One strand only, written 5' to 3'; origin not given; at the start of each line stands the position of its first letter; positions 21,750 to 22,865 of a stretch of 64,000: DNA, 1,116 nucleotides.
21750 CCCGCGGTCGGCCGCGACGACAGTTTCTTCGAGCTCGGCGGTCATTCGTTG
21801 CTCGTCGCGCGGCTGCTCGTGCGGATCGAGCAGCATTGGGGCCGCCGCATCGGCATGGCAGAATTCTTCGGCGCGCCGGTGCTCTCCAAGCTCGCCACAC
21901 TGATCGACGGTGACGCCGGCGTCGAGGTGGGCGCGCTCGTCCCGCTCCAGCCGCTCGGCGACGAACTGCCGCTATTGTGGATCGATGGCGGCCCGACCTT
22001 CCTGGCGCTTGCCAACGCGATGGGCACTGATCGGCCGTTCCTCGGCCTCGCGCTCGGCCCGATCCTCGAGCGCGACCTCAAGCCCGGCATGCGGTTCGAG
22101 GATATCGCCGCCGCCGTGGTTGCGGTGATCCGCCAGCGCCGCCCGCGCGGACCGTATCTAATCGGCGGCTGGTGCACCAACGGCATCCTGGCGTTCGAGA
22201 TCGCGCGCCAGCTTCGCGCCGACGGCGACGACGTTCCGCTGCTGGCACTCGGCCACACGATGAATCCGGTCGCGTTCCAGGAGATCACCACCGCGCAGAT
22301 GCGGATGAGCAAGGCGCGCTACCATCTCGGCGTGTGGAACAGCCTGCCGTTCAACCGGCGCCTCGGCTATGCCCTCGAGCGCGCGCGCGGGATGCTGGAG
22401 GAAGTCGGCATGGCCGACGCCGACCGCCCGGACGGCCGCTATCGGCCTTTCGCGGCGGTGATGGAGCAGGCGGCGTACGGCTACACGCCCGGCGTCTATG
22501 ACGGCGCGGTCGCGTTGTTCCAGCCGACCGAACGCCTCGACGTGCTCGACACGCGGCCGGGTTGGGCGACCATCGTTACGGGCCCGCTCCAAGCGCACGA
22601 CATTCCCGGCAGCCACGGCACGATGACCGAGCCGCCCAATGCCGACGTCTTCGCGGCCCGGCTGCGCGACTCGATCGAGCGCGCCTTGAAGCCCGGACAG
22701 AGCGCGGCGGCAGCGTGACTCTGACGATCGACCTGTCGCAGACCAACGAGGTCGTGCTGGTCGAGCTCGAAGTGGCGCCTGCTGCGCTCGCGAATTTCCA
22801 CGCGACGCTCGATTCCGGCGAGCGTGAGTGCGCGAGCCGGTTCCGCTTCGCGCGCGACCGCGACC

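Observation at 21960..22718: Thioesterase with Cys nucleophile (GWCTNG) and no Asp at the canonical position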

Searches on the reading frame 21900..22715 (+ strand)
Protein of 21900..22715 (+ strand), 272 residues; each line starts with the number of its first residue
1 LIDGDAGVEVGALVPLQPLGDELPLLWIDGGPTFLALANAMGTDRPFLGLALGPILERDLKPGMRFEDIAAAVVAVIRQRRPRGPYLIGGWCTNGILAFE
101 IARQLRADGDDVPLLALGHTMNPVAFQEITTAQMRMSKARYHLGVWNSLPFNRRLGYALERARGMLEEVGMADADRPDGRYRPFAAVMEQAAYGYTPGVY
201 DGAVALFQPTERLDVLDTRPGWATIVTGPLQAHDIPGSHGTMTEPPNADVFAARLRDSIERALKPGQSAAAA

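Call 7: search_protein_families(library=ncbifam, proteins=[window:21900-22715:+], max_evalue=0.01)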
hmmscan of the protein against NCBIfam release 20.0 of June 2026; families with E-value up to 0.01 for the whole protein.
window:21900-22715:+ (272 aa): 2 families
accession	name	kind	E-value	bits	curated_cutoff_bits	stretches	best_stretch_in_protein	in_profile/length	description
NF040607.1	mycolic_Pks13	equivalog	5.2e-08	30.8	2100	1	66-142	1462-1538/1680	polyketide synthase Pks13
NF007605.2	PRK10252.1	equivalog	5.2e-05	20.9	2400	1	65-124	1111-1170/1292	enterobactin non-ribosomal peptide synthetase EntF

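Call 12: search_solved_structures(query=window:21927-22715:+, max_evalue=1, show_alignments=3)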
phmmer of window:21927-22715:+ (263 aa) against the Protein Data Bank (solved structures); distinct sequences matched with E-value up to 1: 26.
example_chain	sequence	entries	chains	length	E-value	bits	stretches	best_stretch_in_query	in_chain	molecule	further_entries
4zxh_A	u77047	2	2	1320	2.9e-12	49.5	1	20-239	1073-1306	ABBFA_003403 | Tyrocidine synthetase 3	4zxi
7dxo_A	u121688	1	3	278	1.3e-11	47.4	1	3-107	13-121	Non-ribosomal peptide synthetase 4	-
7crn_A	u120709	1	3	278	1.7e-11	47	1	3-107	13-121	Non-ribosomal peptide synthetase 4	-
6ojc_A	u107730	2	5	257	4.2e-11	45.8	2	59-113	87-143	NocB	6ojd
3ils_A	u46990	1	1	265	3.6e-06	29.6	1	66-121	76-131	Aflatoxin biosynthesis polyketide synthase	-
3tej_A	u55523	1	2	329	4.6e-05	25.9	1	52-114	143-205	Enterobactin synthase component F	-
2roq_A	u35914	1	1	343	5e-05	25.8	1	52-114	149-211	Enterobactin synthetase component F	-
8cg4_A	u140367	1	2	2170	5.4e-05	25.7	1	67-121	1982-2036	Norsolorinic acid synthase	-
7r0x_A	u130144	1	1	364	0.00014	24.4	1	24-107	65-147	Polyketide synthase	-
9f7b_A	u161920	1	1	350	0.00015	24.3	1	7-114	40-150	3-hydroxyacyl-[acyl-carrier-protein] dehydratase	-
5ja1_A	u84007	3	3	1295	0.00026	23.5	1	52-114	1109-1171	Enterobactin synthase component F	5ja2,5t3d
3tjm_A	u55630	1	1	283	0.00032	23.2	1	57-104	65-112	Fatty acid synthase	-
7mhd_A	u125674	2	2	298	0.00034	23.1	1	57-104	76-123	Fatty acid synthase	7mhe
4z49_A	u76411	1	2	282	0.00035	23.1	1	57-104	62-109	Fatty acid synthase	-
2px6_A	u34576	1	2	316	0.00035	23.1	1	57-104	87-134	Thioesterase domain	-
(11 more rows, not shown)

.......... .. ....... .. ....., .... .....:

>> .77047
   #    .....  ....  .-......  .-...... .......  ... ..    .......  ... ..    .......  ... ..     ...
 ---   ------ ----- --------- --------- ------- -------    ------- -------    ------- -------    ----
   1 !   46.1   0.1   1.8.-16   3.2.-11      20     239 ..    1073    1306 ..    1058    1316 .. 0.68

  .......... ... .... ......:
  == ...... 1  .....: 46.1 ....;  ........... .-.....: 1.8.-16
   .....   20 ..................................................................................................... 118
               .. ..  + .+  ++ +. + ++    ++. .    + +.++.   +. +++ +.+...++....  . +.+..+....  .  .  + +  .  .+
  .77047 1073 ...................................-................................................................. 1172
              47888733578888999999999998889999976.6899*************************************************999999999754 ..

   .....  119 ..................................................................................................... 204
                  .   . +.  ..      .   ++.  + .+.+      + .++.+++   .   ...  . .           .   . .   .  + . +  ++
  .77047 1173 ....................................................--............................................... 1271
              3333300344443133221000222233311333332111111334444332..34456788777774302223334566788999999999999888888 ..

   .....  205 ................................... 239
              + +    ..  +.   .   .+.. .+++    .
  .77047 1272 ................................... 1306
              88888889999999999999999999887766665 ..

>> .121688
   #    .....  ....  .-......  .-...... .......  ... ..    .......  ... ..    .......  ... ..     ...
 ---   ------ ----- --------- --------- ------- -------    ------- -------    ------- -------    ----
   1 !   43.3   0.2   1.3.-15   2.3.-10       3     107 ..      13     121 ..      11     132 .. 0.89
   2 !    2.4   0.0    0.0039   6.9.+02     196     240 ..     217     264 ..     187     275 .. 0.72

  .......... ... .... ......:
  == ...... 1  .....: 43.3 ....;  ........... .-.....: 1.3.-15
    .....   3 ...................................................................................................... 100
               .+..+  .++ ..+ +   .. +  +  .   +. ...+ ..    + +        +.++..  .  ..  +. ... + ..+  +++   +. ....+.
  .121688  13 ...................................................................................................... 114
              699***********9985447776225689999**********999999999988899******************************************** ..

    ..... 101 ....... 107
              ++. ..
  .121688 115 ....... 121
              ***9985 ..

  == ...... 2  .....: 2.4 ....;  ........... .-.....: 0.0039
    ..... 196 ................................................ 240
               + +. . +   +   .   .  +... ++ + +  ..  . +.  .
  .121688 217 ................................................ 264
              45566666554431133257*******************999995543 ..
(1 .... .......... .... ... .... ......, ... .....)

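Call 18: search_protein_representatives(protein=window:21927-22715:+)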
Query: 263 residues. Proteins with E-value up to 0.001 (for the whole library): 24575; up to 1e-10: 9243; up to 1e-30: 88. The best 150 are listed.
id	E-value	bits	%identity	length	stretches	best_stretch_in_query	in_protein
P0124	1.1e-109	382.1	66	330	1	4-255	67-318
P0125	1.6e-84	299.7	39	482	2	4-255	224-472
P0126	1.0e-72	260.9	52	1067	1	2-254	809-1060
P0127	1.7e-60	220.9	47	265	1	4-253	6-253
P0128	5.3e-58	212.7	57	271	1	78-251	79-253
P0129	2.1e-54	200.9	44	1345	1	3-254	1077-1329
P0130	2.8e-51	190.6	36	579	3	4-259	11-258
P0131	1.8e-49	184.7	39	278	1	3-257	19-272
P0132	6.0e-49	183.0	43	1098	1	5-253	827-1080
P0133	1.2e-46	175.5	38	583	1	4-251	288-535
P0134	2.5e-45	171.1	39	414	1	5-255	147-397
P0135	2.6e-45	171.1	35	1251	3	3-252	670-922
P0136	8.3e-45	169.4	40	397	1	4-255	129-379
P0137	7.4e-44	166.3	34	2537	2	3-252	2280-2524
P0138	2.3e-43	164.7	39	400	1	4-252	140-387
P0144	8.5e-41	156.3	36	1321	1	2-251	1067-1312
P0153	7.6e-38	146.6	36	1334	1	5-254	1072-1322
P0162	1.1e-35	139.5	35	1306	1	6-253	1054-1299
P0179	9.8e-34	133.1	36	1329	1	6-243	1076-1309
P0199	3.6e-32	128.0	34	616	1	3-252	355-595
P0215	2.5e-30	122.0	35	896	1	3-250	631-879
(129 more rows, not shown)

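Call 25: search_solved_structures(query=A1, max_evalue=10, show_alignments=1)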
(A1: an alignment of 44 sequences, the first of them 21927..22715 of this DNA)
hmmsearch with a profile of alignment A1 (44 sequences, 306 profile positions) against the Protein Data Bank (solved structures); distinct sequences matched with E-value up to 10: 85 (the best 60 are shown).
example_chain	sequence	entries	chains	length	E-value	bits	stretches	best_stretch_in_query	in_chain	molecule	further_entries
4zxh_A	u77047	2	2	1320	5.8e-45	157.1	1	2-289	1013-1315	ABBFA_003403 | Tyrocidine synthetase 3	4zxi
7crn_A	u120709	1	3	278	7.2e-39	137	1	40-292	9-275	Non-ribosomal peptide synthetase 4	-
7dxo_A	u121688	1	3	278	1.7e-38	135.8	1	40-292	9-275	Non-ribosomal peptide synthetase 4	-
6ojc_A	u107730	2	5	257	3.6e-32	115.1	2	94-163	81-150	NocB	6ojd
2roq_A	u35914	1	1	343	2.3e-27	99.3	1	1-298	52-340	Enterobactin synthetase component F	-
2px6_A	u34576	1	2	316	3.8e-27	98.5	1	50-296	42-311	Thioesterase domain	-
3tej_A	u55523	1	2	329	1.3e-26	96.8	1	1-292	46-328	Enterobactin synthase component F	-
7mhd_A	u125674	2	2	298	1.4e-26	96.7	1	51-292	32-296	Fatty acid synthase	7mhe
4z49_A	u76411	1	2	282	2.7e-26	95.7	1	51-291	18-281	Fatty acid synthase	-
1xkt_A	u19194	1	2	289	5.7e-26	94.7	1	51-291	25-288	fatty acid synthase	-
3tjm_A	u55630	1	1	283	6.3e-26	94.5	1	51-277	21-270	Fatty acid synthase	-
8eyi_E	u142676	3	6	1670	1.1e-25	93.8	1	50-297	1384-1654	Fatty acid synthase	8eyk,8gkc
2vz8_A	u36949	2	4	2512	1.2e-25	93.7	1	50-297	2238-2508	FATTY ACID SYNTHASE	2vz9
9b80_A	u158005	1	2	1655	1.4e-25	93.4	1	50-296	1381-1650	Fatty acid synthase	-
8vf7_A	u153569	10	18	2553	2e-25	92.9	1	50-298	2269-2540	Fatty acid synthase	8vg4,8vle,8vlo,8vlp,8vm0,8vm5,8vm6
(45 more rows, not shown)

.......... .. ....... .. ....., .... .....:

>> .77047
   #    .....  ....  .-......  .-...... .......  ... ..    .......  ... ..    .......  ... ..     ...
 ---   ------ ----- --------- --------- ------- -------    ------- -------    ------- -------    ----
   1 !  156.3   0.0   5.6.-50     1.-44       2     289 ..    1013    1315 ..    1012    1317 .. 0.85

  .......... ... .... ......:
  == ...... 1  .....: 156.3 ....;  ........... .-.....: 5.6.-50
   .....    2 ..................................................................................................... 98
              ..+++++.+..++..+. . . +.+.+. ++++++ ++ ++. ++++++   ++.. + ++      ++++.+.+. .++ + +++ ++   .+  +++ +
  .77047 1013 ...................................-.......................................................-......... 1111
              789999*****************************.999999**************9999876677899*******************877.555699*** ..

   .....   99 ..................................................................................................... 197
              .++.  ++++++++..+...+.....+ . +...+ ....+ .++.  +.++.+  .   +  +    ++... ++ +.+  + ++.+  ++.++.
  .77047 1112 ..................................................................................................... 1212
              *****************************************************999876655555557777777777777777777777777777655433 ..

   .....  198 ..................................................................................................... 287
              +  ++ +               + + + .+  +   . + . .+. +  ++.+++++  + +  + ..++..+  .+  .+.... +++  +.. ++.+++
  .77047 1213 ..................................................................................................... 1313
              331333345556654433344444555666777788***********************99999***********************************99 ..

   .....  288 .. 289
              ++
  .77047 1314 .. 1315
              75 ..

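Call 34: predict_structure(alignment_id=A1)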
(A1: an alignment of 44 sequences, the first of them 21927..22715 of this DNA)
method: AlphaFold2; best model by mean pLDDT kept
length: 263 residues; sequences in the alignment: 44
mean_pLDDT: 93.3   pTM: 0.90
mean pLDDT of the five models: 93.3, 92.4, 92.4, 91.8, 90.8
residues with pLDDT >= 90: 226; 70-90: 19; 50-70: 15; < 50: 3
segments of 3 or more residues with pLDDT < 50: none
pLDDT, mean of each block of 10 residues (from residue 1): 90 98 97 98 93 94 97 97 98 98 98 98 97 96 96 88 57 82 97 98 98 98 98 98 98 81 53
secondary structure, 60 per line:
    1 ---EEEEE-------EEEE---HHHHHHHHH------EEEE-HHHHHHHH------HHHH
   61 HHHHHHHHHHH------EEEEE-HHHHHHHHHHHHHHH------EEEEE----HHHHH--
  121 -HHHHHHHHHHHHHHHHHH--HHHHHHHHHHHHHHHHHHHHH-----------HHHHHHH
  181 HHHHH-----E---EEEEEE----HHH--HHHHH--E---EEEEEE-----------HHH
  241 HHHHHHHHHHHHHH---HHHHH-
elements in order: E4-8 E16-19 H23-31 E38-41 H43-50 H57-71 E78-82 H84-98 E105-109 H114-118 H122-139 H142-162 H174-185 E195-200 H210-214 E221-226 H238-254 H258-262

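Call 37: fold_search(model_id=the predicted structure, library=pdb)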
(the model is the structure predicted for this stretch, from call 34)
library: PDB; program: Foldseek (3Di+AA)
matches with E <= 10: 1467; with E <= 0.001: 823
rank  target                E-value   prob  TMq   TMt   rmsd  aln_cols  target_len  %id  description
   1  4zxh                  4.9e-14  1.00  0.65  0.15   9.1       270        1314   20  Crystal Structure of holo-AB3403 a four domain nonribosomal peptide synthetase from Acinetobacter Baumanii (released 2015-12-30)
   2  7crn_A                1.7e-13  1.00  0.63  0.63   8.4       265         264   22  The Functional Characterization and Crystal Structure of the Bifunctional Thioesterase Catalyzing Epimerization and Cy (released 2021-08-18)
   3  7dxo_A                1.8e-13  1.00  0.63  0.62   8.6       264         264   22  The mutant of bifunctional thioesterase catalyzing epimerization and cyclization (released 2022-01-26)
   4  7crn_C                1.9e-13  1.00  0.61  0.61   8.7       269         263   21  The Functional Characterization and Crystal Structure of the Bifunctional Thioesterase Catalyzing Epimerization and Cy (released 2021-08-18)
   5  6ojd_A                8.3e-13  1.00  0.64  0.73   5.3       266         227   24  A high-resolution crystal structure of covalent complex of NocB thioesterase domain with fluorophosphonate nocardicin  (released 2019-09-11)
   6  6ojd_C                1.4e-12  1.00  0.59  0.68   5.9       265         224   23  A high-resolution crystal structure of covalent complex of NocB thioesterase domain with fluorophosphonate nocardicin  (released 2019-09-11)
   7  6ecf_C                1.5e-12  1.00  0.62  0.64   9.6       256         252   20  Vlm2 thioesterase domain with genetically encoded 2,3-diaminopropionic acid bound with a dodecadepsipeptide, space gro (released 2018-12-12)
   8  6ecf_A                4.4e-12  1.00  0.60  0.62   9.3       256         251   20  Vlm2 thioesterase domain with genetically encoded 2,3-diaminopropionic acid bound with a dodecadepsipeptide, space gro (released 2018-12-12)
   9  6ojd_B                5.7e-12  1.00  0.58  0.67   6.0       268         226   22  A high-resolution crystal structure of covalent complex of NocB thioesterase domain with fluorophosphonate nocardicin  (released 2019-09-11)
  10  6ojd_D                6.4e-12  1.00  0.58  0.68   7.2       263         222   25  A high-resolution crystal structure of covalent complex of NocB thioesterase domain with fluorophosphonate nocardicin  (released 2019-09-11)
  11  6ece_A                6.4e-12  1.00  0.59  0.60   9.2       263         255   18  Vlm2 thioesterase domain with genetically encoded 2,3-diaminopropionic acid bound with a dodecadepsipeptide, space gro (released 2018-12-12)
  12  7vjt_A                8.6e-12  1.00  0.60  0.58   9.5       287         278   18  Crystal Structure of Mtb Pks13-TE in complex with inhibitor coumestan derivative 8 (released 2022-09-28)
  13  5v42_B                9.7e-12  1.00  0.61  0.59   9.7       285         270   19  Crystal Structure of Mtb Pks13 Thioesterase domain in complex with inhibitor TAM3 (released 2017-07-05)
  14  9f7b                  1.0e-11  1.00  0.63  0.57   9.1       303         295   21  Thioesterase domain (GbnD6 TE domain) from the gladiolin PKS (released 2025-05-14)
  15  8q0t_B                1.1e-11  1.00  0.58  0.57  11.0       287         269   19  Identification and optimisation of novel inhibitors of the Polyketide synthetase 13 thioesterase domain with antituber (released 2023-11-22)
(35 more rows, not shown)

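Call 54: find_encoding_contigs(protein=P0129, flank=10000, max_places=2)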
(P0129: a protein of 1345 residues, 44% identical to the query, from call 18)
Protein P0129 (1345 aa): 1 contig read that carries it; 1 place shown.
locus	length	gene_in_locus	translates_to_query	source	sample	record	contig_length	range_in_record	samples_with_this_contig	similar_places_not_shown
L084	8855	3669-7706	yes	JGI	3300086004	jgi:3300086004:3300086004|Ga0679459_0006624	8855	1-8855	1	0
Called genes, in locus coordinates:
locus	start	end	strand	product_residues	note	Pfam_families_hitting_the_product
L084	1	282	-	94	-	?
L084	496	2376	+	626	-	PF00501:AMP-binding, PF13193:AMP-binding_C, PF00550:PP-binding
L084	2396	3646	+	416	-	PF00067:p450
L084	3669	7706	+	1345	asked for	PF00668:Condensation, PF00501:AMP-binding, PF13193:AMP-binding_C, PF00550:PP-binding, PF00975:Thioesterase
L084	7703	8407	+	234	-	PF22624:AASDHPPT_N, PF01648:ACPS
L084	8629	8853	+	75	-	?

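Call 55: find_encoding_contigs(protein=P0153, flank=10000, max_places=2)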
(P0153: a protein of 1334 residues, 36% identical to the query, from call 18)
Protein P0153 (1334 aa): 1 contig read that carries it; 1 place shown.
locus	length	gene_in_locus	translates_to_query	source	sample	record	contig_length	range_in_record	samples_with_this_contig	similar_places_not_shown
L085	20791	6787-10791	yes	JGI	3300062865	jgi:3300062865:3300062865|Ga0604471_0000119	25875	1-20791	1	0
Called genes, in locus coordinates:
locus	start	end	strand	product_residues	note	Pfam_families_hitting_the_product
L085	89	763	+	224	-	PF02397:Bac_transf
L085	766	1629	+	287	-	PF03808:Glyco_tran_WecG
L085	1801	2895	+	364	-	PF01370:Epimerase, PF04321:RmlD_sub_bind, PF16363:GDP_Man_Dehyd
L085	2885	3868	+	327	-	PF04321:RmlD_sub_bind, PF01370:Epimerase, PF16363:GDP_Man_Dehyd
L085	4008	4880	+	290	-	PF00351:Biopterin_H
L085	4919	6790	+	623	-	PF00501:AMP-binding, PF13193:AMP-binding_C, PF00550:PP-binding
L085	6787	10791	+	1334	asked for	PF00668:Condensation, PF00501:AMP-binding, PF13193:AMP-binding_C, PF00550:PP-binding, PF00975:Thioesterase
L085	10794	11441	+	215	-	PF01648:ACPS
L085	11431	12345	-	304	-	PF13489:Methyltransf_23, PF08241:Methyltransf_11, PF08242:Methyltransf_12, PF13649:Methyltransf_25, PF13847:Methyltransf_31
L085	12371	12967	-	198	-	PF13384:HTH_23 (faint), PF00196:GerE, PF04545:Sigma70_r4 (weak), PF08281:Sigma70_r4_2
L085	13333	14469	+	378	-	PF13480:Acetyltransf_6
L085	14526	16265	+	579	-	PF07486:Hydrolase_2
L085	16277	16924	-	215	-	PF13384:HTH_23 (faint), PF00196:GerE, PF08281:Sigma70_r4_2 (faint), PF12840:HTH_20 (weak)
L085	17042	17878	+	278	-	PF08281:Sigma70_r4_2 (weak), PF00196:GerE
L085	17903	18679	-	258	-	PF00027:cNMP_binding (weak), PF13545:HTH_Crp_2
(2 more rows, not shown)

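Call 65: find_encoding_contigs(protein=P0144, flank=8000, max_places=1)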
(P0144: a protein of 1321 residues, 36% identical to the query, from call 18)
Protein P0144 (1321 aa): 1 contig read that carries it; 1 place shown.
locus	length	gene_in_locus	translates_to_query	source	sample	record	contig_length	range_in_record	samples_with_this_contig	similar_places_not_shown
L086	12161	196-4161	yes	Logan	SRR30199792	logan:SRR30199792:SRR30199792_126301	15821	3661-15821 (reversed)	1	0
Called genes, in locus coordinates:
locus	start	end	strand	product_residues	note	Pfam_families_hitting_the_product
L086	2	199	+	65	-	?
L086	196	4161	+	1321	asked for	PF00668:Condensation, PF00501:AMP-binding, PF13193:AMP-binding_C, PF00550:PP-binding, PF00975:Thioesterase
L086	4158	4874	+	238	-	PF22624:AASDHPPT_N (weak), PF01648:ACPS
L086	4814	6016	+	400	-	PF20706:GT4-conflict (faint), PF13439:Glyco_transf_4, PF13579:Glyco_trans_4_4, PF00534:Glycos_transf_1, PF13692:Glyco_trans_1_4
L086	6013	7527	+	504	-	PF01943:Polysacc_synt, PF13440:Polysacc_synt_3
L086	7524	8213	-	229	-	PF02563:Poly_export, PF10531:SLBB, PF22461:SLBB_2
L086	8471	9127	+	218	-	PF03808:Glyco_tran_WecG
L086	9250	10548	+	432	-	PF13191:AAA_16, PF00004:AAA (faint), PF13401:AAA_22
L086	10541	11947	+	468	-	PF13807:GNVR (weak)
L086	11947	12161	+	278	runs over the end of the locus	-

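Call 69: find_encoding_contigs(protein=P0132, flank=8000, max_places=1)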
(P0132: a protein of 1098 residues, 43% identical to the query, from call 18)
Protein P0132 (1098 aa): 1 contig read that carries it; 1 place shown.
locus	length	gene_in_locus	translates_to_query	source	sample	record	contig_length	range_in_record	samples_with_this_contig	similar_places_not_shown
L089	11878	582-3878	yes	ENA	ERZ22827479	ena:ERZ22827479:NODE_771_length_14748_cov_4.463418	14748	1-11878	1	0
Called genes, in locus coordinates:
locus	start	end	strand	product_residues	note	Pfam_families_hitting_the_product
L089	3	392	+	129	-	?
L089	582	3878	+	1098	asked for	PF00668:Condensation (faint), PF00501:AMP-binding, PF13193:AMP-binding_C, PF00550:PP-binding, PF00975:Thioesterase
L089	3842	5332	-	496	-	PF00535:Glycos_transf_2, PF13641:Glyco_tranf_2_3, PF01644:Chitin_synth_1 (faint), PF03142:Chitin_synth_2 (faint), PF13632:Glyco_trans_2_3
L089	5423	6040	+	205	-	PF01292:Ni_hydr_CYTB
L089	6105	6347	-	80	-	-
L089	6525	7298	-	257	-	PF00378:ECH_1, PF16113:ECH_2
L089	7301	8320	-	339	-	PF03060:NMO, PF01070:FMN_dh (weak)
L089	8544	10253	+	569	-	-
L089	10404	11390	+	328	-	PF00294:PfkB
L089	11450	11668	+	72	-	PF06698:DUF1192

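Call 70: find_encoding_contigs(protein=P0162, flank=8000, max_places=1)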
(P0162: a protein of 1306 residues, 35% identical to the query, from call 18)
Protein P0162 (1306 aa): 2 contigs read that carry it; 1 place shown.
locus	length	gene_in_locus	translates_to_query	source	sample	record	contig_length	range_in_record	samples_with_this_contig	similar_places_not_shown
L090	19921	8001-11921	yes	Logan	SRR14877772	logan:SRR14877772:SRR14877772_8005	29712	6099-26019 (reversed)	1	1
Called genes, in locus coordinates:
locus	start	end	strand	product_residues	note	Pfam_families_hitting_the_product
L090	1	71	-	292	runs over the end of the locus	PF09721:Exosortase_EpsH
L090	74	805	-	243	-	PF10609:ParA (weak), PF01656:CbiA (weak), PF09140:MipZ, PF13614:AAA_31 (weak)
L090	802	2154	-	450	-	PF02706:Wzz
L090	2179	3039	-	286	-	PF02563:Poly_export, PF22461:SLBB_2 (weak), PF10531:SLBB, PF22461:SLBB_2, PF10531:SLBB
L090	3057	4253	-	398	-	PF10082:BBP2_2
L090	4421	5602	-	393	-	PF04230:PS_pyruv_trans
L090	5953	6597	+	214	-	PF13649:Methyltransf_25 (weak)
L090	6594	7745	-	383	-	PF13480:Acetyltransf_6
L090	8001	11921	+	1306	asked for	PF00668:Condensation, PF00501:AMP-binding, PF13193:AMP-binding_C, PF00550:PP-binding, PF00975:Thioesterase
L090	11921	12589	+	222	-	PF01648:ACPS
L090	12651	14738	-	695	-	PF05048:NosD (faint), PF13229:Beta_helix, PF00353:HemolysinCabind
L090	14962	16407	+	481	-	PF01943:Polysacc_synt, PF13440:Polysacc_synt_3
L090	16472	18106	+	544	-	PF04932:Wzy_C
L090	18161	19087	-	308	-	PF00535:Glycos_transf_2, PF13641:Glyco_tranf_2_3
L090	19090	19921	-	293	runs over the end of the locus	PF00535:Glycos_transf_2, PF13641:Glyco_tranf_2_3, PF13632:Glyco_trans_2_3 (weak)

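Call 89: find_encoding_contigs(protein=P0215, flank=8000, max_places=1)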
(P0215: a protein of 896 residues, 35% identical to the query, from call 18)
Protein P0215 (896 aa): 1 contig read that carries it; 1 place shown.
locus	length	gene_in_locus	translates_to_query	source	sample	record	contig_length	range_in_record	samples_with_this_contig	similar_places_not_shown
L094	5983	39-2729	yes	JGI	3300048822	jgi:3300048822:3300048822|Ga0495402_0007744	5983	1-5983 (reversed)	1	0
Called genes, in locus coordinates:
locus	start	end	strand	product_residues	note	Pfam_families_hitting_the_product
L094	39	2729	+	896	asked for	PF00501:AMP-binding, PF13193:AMP-binding_C (faint), PF00550:PP-binding, PF00975:Thioesterase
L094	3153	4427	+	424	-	PF04551:GcpE, PF26540:GcpE_C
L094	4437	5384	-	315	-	PF00781:DAGK_cat, PF01513:NAD_kinase (faint), PF19279:YegS_C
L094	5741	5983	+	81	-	?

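Call 90: find_encoding_contigs(protein=P0199, flank=8000, max_places=1)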
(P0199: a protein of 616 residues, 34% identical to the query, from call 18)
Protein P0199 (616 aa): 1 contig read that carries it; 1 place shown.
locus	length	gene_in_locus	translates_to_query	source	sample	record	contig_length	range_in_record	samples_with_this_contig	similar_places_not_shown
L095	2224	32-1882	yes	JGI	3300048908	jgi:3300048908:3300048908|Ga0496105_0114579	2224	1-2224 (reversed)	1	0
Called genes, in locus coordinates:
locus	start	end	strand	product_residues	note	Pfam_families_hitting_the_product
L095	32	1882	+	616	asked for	PF00501:AMP-binding, PF13193:AMP-binding_C, PF00550:PP-binding, PF00975:Thioesterase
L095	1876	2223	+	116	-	?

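Call 91: find_encoding_contigs(protein=P0179, flank=8000, max_places=1)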
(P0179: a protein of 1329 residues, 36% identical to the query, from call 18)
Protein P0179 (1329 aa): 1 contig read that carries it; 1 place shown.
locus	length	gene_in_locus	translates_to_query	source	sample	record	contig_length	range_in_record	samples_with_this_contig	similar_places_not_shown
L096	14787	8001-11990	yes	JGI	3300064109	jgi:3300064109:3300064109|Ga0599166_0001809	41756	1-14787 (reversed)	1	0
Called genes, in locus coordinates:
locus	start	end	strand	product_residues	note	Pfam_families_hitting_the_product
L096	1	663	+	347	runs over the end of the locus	PF01380:SIS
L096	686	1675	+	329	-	PF00034:Cytochrom_C (faint), PF13442:Cytochrome_CBB3 (faint)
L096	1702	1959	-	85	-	-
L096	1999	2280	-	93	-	-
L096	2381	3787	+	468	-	PF00953:Glycos_transf_4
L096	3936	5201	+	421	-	PF02397:Bac_transf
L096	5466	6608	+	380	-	PF00535:Glycos_transf_2, PF10111:Glyco_tranf_2_2 (faint), PF13641:Glyco_tranf_2_3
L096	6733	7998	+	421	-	PF00067:p450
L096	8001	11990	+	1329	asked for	PF00668:Condensation, PF00501:AMP-binding, PF13193:AMP-binding_C, PF00550:PP-binding, PF00975:Thioesterase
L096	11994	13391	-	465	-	PF00069:Pkinase, PF07714:PK_Tyr_Ser-Thr, PF03544:TonB_C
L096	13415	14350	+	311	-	PF14100:DUF6807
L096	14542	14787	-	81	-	?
